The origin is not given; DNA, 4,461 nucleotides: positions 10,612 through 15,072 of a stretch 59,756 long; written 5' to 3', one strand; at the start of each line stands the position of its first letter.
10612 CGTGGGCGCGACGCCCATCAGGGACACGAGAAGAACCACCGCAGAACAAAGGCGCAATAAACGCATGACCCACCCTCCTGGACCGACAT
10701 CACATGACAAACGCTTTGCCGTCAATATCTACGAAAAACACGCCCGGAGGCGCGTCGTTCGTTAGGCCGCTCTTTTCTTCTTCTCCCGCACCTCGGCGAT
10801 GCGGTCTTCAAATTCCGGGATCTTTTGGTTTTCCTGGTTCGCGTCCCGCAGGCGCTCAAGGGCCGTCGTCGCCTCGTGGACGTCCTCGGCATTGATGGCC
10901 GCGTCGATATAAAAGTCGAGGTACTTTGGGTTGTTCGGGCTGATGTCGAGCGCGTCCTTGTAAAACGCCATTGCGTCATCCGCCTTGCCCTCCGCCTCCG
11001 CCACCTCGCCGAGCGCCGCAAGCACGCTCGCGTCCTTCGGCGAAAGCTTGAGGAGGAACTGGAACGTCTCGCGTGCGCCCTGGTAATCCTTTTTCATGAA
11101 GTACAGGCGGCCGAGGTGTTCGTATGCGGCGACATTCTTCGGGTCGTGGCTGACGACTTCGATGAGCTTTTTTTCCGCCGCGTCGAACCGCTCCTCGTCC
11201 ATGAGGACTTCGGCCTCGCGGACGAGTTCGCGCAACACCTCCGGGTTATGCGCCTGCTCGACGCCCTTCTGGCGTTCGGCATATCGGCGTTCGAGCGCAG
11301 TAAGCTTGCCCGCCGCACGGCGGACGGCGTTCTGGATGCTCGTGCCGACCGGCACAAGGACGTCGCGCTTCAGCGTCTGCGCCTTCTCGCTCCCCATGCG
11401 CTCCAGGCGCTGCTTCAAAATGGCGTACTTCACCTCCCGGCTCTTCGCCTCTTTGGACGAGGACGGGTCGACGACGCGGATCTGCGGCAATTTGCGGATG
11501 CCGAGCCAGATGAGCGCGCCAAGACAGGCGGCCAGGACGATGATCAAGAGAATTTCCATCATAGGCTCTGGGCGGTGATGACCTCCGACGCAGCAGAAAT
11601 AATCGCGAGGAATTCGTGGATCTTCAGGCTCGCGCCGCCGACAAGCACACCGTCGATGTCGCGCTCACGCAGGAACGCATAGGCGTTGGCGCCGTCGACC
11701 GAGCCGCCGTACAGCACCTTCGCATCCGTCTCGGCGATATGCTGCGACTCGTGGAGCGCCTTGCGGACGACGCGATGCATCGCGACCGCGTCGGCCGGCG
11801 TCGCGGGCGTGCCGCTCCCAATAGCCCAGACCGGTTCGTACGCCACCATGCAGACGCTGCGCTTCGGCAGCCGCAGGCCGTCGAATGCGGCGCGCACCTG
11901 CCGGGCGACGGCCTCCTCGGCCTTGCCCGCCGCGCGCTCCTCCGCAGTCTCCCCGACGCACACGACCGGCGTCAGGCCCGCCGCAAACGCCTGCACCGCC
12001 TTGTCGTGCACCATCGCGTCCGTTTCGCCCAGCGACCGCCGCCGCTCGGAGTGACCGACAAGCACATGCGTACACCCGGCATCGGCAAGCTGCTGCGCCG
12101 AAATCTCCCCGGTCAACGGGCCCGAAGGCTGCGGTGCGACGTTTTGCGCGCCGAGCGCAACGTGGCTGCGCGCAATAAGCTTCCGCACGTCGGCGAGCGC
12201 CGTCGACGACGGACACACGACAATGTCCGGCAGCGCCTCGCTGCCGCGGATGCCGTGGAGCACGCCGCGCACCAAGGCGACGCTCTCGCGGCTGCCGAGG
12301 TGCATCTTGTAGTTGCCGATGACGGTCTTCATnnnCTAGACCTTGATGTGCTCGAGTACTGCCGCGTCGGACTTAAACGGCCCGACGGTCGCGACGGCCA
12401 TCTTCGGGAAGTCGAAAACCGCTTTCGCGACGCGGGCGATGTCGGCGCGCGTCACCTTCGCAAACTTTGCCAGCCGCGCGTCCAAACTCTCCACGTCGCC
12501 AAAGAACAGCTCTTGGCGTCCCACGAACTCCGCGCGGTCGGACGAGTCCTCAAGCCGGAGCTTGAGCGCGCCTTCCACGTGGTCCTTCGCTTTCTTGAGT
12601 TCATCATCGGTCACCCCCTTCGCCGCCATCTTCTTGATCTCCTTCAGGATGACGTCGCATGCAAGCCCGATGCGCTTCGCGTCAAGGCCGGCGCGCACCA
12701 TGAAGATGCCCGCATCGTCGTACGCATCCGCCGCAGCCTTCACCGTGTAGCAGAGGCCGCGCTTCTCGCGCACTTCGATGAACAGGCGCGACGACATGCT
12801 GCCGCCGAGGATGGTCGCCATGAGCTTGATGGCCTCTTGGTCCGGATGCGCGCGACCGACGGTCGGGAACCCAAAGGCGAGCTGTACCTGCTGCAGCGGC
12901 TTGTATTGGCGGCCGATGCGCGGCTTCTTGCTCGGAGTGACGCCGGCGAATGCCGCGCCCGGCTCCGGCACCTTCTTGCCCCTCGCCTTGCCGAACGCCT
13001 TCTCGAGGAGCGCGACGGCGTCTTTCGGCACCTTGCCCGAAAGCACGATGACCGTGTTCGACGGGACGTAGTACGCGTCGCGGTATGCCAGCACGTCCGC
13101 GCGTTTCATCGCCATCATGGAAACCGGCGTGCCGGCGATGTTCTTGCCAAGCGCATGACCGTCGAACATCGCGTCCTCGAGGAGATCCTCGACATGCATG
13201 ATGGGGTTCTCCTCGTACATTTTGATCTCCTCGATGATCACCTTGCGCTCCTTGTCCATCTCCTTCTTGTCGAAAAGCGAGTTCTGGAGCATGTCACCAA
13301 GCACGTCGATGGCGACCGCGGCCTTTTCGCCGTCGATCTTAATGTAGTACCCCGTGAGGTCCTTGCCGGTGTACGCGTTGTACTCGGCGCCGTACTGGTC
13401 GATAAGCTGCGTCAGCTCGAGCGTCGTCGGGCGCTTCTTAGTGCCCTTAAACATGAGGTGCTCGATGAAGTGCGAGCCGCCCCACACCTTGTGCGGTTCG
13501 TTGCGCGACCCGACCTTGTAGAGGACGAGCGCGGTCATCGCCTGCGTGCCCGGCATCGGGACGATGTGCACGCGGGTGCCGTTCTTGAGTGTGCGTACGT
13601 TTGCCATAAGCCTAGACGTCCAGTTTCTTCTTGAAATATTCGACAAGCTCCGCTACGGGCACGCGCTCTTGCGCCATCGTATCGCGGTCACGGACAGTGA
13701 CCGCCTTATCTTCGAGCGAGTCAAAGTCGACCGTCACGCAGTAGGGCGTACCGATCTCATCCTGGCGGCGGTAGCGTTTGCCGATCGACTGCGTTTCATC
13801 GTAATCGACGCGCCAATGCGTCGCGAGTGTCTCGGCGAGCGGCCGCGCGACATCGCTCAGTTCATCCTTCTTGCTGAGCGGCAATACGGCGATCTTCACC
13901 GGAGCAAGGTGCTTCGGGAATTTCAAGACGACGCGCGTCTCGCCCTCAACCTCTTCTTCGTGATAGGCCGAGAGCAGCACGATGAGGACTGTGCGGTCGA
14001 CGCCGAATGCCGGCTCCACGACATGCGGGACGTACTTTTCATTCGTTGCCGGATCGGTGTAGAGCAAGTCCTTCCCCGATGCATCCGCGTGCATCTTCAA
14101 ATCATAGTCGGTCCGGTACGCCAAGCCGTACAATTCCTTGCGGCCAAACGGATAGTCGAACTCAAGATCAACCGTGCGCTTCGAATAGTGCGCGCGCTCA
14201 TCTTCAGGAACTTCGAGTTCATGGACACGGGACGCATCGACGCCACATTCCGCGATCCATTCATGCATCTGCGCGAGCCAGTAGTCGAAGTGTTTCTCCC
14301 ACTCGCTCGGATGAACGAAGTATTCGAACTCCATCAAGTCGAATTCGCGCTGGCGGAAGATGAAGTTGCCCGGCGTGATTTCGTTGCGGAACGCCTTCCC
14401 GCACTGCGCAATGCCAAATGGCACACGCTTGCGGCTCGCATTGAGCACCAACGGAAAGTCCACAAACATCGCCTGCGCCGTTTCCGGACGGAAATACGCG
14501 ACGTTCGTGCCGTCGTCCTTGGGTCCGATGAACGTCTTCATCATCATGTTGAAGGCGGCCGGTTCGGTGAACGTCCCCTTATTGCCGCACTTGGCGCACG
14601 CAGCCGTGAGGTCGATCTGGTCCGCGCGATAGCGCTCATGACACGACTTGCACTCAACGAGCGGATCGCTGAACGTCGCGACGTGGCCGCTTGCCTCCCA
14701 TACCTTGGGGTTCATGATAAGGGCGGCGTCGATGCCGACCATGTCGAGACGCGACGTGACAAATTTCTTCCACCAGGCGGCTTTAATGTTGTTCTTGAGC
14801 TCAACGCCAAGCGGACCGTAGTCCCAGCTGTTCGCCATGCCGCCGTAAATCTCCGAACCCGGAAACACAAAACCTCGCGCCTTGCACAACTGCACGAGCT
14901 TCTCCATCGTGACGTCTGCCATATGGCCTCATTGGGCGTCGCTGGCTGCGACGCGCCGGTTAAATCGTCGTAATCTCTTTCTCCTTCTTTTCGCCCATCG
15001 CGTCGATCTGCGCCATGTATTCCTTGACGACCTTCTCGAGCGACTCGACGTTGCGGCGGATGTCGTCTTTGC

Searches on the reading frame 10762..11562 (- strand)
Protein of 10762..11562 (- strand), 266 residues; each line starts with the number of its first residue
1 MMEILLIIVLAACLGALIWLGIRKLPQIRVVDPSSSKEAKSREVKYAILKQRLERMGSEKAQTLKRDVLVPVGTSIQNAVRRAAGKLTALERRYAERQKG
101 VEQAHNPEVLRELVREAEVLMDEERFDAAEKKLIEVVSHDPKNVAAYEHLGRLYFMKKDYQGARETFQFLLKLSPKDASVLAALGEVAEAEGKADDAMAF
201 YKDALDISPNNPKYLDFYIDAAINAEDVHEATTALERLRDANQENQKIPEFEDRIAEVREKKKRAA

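Call 20: search_protein_families(library=pfam, proteins=[window:10762-11562:-], max_evalue=0.001)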
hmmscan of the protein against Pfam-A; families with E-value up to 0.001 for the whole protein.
window:10762-11562:- (266 aa): 18 families
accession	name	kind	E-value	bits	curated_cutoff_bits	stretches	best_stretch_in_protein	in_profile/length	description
PF13432.12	TPR_16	-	2e-17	63.7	32.7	2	115-178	2-65/65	Tetratricopeptide repeat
PF14559.12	TPR_19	-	6.4e-16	58.9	25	2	120-184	1-65/68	Tetratricopeptide repeat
PF07719.23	TPR_2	-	5.5e-13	48.4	27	1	145-177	2-34/34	Tetratricopeptide repeat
PF13428.12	TPR_14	-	6.2e-12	45.4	23.5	1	180-220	3-43/44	Tetratricopeptide repeat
PF23914.1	TPR_CcmH_CycH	-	7.1e-12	45.9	42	2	120-178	97-155/158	Cytochrome c-type biogenesis protein H TPR domain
PF13414.12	TPR_11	-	1.6e-11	44.1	26.8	0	151-187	1-37/42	TPR repeat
PF13424.12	TPR_12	-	5.2e-10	39.8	30.1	1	145-208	4-75/77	Tetratricopeptide repeat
PF13431.12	TPR_17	-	1.4e-09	37.9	24.4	0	136-165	5-34/34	Tetratricopeptide repeat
PF00515.34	TPR_1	-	1.7e-09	37.5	27.8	0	179-211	2-34/34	Tetratricopeptide repeat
PF13181.12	TPR_8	-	6.2e-09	35.8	25.7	0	179-211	2-34/34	Tetratricopeptide repeat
PF25064.1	ARM_TT21_5th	-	1.7e-07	32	27.8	1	152-245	9-102/117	TT21 fifth ARM repeats domain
PF13174.12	TPR_6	-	5.8e-06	27.1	26.3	0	146-176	2-32/33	Tetratricopeptide repeat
PF25062.1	ARM_TT21_N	-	0.0002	21.6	40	1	119-243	75-196/222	Tetratricopeptide repeat protein 21 N-terminal ARM repeat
PF13176.12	TPR_7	-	0.00021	21.6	27.9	0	181-210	2-31/36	Tetratricopeptide repeat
PF25063.1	ARM_TT21_C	-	0.00029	21.2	35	0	92-172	79-157/209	Tetratricopeptide repeat protein 21 C-terminal ARM domain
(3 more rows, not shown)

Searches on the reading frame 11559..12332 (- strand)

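Call 20: search_protein_families(library=pfam, proteins=[window:11559-12332:-], max_evalue=0.001)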
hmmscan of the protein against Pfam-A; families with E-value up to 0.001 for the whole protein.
window:11559-12332:- (257 aa): 1 family
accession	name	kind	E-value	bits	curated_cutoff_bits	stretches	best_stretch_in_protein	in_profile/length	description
PF00121.24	TIM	-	1.1e-80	271.2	20.1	1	3-247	2-244/245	Triosephosphate isomerase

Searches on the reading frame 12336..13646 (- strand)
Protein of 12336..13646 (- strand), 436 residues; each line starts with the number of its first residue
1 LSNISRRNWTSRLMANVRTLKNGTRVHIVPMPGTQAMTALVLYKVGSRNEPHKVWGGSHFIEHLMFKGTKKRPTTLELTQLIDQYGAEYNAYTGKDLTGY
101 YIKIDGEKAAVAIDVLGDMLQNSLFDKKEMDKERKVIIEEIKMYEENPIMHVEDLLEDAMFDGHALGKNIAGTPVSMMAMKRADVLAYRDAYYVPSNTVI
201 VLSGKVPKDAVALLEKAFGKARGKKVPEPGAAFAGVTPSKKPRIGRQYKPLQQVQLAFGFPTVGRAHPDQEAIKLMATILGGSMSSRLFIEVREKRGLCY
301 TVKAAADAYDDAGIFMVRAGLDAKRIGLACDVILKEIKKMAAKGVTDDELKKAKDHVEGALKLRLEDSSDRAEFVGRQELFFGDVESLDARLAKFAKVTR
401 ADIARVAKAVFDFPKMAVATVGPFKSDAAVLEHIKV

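Call 20: search_protein_families(library=pfam, proteins=[window:12336-13646:-], max_evalue=0.001)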
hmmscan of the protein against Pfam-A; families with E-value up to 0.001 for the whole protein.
window:12336-13646:- (436 aa): 2 families
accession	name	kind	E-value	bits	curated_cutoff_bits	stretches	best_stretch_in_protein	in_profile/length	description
PF05193.26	Peptidase_M16_C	-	5.5e-42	144.1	23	1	181-355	3-179/181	Peptidase M16 inactive domain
PF00675.25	Peptidase_M16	-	5.8e-33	114.3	22.3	1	32-173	8-148/149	Insulinase (Peptidase family M16)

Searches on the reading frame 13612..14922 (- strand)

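Call 69: search_protein_families(library=pfam, proteins=[window:13612-14922:-], max_evalue=0.0001)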
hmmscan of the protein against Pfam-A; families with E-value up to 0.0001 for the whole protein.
window:13612-14922:- (436 aa): 2 families
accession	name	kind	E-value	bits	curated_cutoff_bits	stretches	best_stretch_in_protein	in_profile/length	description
PF03129.25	HGTP_anticodon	-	1.2e-24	86.7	21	1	343-433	1-94/94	Anticodon binding domain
PF00587.30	tRNA-synt_2b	-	2.9e-09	37.7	29.3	1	160-316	30-176/179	tRNA synthetase class II core domain (G, H, P, S and T)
